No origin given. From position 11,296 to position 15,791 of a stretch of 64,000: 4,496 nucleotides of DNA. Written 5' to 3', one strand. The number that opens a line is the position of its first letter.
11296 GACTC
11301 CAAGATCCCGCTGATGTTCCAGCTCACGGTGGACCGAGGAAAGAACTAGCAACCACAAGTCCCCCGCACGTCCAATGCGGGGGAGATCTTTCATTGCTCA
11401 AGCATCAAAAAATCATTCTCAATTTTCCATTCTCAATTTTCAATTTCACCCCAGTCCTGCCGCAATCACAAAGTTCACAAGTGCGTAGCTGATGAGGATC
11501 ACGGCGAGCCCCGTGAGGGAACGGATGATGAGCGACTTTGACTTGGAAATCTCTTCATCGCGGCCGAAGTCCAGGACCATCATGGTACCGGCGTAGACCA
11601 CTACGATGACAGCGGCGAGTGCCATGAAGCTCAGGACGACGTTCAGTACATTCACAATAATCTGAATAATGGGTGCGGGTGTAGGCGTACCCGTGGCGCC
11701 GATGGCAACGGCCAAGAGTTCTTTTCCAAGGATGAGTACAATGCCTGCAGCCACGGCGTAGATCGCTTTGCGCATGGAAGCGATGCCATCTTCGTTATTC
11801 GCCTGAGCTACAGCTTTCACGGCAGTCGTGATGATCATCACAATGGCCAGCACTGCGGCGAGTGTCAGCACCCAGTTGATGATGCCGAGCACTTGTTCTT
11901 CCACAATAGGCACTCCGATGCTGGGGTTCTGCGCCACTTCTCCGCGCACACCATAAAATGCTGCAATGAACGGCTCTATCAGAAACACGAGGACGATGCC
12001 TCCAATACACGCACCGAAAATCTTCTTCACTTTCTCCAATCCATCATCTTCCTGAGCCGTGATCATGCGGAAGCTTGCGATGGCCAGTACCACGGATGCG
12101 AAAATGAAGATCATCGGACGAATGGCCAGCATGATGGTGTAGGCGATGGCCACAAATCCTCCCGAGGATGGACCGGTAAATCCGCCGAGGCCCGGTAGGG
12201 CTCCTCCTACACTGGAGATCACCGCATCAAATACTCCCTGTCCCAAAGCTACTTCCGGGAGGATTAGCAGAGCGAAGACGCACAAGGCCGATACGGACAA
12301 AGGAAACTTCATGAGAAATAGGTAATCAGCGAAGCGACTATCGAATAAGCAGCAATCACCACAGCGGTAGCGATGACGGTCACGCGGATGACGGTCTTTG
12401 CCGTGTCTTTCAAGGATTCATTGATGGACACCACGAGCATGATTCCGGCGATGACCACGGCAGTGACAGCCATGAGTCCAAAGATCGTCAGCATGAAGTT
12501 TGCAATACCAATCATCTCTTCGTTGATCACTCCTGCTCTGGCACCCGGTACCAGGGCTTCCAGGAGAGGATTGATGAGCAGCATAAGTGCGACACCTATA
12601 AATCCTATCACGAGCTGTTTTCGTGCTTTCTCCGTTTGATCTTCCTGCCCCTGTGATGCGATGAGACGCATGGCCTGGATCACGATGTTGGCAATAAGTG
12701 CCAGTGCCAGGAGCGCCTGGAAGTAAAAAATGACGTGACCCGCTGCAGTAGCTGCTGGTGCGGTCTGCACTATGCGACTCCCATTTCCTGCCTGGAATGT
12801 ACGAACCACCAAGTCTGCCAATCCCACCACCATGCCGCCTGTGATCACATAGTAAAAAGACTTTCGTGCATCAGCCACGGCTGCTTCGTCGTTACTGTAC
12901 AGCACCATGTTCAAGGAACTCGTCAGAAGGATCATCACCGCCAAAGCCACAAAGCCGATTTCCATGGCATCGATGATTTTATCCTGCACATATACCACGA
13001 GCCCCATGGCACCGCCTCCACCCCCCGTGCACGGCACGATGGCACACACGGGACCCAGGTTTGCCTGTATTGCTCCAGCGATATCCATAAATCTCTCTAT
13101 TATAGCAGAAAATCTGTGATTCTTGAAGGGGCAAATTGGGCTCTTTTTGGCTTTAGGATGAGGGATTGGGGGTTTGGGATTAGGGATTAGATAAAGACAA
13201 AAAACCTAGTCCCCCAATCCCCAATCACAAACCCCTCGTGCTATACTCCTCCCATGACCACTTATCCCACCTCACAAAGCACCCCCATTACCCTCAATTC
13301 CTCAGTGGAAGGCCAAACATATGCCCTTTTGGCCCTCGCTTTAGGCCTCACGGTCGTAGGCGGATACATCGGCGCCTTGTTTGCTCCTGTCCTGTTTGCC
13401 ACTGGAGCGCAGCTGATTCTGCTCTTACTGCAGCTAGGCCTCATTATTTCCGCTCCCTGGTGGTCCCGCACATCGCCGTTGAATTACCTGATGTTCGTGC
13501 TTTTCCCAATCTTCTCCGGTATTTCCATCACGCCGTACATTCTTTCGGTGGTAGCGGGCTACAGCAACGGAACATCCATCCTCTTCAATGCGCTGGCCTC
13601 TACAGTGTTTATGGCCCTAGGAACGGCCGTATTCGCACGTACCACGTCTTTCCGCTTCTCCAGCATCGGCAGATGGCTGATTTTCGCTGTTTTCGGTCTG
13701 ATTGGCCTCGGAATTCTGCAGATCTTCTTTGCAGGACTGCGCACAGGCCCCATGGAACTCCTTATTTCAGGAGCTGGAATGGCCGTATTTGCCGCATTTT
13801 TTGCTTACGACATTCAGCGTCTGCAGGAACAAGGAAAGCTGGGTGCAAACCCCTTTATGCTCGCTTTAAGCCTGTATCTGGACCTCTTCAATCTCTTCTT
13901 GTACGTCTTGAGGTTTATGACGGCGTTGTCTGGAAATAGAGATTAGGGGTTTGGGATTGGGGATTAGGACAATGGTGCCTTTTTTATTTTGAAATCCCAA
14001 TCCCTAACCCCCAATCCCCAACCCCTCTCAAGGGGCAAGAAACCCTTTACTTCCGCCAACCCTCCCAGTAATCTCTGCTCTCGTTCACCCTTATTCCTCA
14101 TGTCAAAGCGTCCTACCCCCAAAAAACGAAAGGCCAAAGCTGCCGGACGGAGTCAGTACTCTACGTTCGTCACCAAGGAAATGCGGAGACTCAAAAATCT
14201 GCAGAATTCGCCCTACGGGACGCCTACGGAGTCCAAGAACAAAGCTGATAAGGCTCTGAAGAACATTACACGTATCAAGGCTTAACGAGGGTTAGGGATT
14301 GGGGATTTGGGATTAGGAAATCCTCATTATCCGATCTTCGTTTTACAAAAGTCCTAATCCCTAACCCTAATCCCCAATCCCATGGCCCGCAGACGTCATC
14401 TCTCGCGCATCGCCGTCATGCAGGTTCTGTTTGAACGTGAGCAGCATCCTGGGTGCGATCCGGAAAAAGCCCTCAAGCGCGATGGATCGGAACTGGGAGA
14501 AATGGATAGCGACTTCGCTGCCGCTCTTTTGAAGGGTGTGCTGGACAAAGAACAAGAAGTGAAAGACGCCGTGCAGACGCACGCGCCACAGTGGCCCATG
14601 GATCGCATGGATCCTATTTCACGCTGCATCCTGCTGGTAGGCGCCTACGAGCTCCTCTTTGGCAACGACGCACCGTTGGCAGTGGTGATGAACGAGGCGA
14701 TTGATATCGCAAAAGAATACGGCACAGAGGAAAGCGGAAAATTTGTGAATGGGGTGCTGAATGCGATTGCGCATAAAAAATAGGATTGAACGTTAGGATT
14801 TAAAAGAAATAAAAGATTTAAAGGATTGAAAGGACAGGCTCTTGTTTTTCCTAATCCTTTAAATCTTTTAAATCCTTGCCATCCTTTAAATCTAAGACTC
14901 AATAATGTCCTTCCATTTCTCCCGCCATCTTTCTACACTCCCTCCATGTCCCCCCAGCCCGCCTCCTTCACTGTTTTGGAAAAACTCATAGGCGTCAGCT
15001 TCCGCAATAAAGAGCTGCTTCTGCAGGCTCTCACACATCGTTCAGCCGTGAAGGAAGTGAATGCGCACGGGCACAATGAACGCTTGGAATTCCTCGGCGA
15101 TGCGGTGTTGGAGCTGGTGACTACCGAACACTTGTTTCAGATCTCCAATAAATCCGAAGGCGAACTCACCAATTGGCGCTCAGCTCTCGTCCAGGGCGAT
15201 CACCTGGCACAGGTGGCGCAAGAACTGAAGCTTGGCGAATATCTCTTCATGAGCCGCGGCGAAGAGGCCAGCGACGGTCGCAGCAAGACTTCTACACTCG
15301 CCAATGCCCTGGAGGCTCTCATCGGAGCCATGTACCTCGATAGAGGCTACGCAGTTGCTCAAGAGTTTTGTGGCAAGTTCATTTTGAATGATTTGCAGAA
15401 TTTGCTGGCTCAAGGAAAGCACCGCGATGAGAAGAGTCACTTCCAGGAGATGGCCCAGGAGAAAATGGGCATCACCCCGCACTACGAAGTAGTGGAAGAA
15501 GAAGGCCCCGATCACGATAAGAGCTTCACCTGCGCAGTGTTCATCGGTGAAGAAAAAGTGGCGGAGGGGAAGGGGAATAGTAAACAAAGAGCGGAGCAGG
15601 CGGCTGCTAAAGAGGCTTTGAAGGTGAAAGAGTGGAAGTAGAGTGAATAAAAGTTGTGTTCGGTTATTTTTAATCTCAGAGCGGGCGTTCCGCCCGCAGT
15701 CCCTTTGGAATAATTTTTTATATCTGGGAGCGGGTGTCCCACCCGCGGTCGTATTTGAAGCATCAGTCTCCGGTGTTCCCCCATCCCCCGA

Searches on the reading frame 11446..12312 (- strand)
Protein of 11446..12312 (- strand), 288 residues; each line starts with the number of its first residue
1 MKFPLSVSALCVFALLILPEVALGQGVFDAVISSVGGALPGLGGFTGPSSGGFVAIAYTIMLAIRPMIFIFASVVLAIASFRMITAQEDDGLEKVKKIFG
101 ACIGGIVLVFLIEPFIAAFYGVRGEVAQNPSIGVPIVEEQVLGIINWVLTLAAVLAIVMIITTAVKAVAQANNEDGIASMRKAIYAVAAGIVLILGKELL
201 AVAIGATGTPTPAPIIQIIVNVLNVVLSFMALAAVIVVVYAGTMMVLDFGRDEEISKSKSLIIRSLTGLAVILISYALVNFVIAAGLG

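Call 41: search_protein_families(library=pfam, proteins=[window:11446-12312:-], max_evalue=0.00001)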
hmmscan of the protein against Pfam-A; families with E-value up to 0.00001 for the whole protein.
window:11446-12312:- (288 aa): 1 family
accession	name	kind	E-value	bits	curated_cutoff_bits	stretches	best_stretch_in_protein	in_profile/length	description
PF18895.5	T4SS_pilin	-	2.6e-06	27.8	26.6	0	52-112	4-64/71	Type IV secretion system pilin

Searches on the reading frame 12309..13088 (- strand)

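Call 41: search_protein_families(library=pfam, proteins=[window:12309-13088:-], max_evalue=0.00001)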
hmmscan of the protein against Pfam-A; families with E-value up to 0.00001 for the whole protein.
window:12309-13088:- (259 aa): 1 family
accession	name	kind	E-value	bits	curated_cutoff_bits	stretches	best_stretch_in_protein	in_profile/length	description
PF18895.5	T4SS_pilin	-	5.2e-07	30.1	26.6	0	41-98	15-71/71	Type IV secretion system pilin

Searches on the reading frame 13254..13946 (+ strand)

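Call 41: search_protein_families(library=pfam, proteins=[window:13254-13946:+], max_evalue=0.00001)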
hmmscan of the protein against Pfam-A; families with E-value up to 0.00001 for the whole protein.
window:13254-13946:+ (230 aa): 1 family
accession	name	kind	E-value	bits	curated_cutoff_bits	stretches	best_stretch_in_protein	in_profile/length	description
PF01027.25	Bax1-I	-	3e-31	109.3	34.1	1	21-222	6-207/207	Inhibitor of apoptosis-promoting Bax1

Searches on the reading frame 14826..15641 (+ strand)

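Call 42: search_protein_families(library=pfam, proteins=[window:14826-15641:+], max_evalue=0.00001)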
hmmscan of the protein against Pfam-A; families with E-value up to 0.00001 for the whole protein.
window:14826-15641:+ (271 aa): 4 families
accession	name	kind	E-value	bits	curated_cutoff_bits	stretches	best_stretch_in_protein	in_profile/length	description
PF14622.11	Ribonucleas_3_3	-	1.7e-41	141.8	35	1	61-190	1-128/128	Ribonuclease-III-like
PF00636.31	Ribonuclease_3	-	3.7e-25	89.1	27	1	85-174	1-102/102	Ribonuclease III domain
PF00035.32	dsrm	-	9.1e-19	68.2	23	1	203-266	2-64/66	Double-stranded RNA binding motif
PF24995.1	DSRM_2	-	2.7e-07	31.4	27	1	224-267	34-76/79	dsRNA binding domain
